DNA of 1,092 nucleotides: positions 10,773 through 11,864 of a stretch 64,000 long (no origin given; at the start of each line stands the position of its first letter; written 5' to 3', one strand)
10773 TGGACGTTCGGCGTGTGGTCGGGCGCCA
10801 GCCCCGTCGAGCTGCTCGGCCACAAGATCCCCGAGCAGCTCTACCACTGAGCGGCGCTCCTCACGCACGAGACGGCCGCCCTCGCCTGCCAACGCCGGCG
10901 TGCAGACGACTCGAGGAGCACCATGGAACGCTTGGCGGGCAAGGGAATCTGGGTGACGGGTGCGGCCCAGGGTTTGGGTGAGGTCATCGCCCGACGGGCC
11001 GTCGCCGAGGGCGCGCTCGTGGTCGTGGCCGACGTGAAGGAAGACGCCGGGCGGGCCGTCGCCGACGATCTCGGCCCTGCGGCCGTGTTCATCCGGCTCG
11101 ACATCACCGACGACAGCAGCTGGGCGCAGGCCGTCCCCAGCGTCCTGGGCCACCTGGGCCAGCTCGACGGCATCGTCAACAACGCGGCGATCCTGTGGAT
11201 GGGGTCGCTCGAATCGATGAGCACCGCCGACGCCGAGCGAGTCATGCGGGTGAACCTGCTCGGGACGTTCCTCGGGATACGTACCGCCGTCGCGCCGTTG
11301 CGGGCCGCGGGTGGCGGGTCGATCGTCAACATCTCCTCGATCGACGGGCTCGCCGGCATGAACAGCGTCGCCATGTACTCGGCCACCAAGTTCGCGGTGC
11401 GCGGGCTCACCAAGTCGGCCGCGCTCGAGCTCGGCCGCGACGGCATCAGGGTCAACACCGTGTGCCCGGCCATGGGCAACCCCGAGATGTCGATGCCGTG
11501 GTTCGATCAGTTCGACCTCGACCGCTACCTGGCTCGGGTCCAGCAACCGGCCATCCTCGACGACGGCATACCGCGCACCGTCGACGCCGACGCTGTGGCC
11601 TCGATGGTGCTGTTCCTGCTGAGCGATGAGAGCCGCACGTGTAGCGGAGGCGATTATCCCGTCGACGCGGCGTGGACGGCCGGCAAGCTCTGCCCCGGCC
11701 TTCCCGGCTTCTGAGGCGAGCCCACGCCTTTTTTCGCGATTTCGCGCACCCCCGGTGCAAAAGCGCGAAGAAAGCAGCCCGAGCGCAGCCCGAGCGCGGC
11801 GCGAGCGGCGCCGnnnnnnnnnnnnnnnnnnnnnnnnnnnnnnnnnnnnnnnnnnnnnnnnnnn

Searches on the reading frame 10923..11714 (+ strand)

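Call 42: search_protein_families(library=pfam, proteins=[window:10923-11714:+], max_evalue=0.001)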
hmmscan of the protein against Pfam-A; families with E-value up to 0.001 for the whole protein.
window:10923-11714:+ (263 aa): 3 families
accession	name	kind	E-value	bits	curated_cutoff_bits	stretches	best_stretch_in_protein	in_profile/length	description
PF00106.31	adh_short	-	2e-51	174.7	26.6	1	9-195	3-192/195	short chain dehydrogenase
PF13561.12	adh_short_C2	-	7.7e-51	173.4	27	1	13-249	1-233/236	Enoyl-(Acyl carrier protein) reductase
PF08659.16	KR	-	2.3e-10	41.1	22.6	1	10-162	4-159/180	KR domain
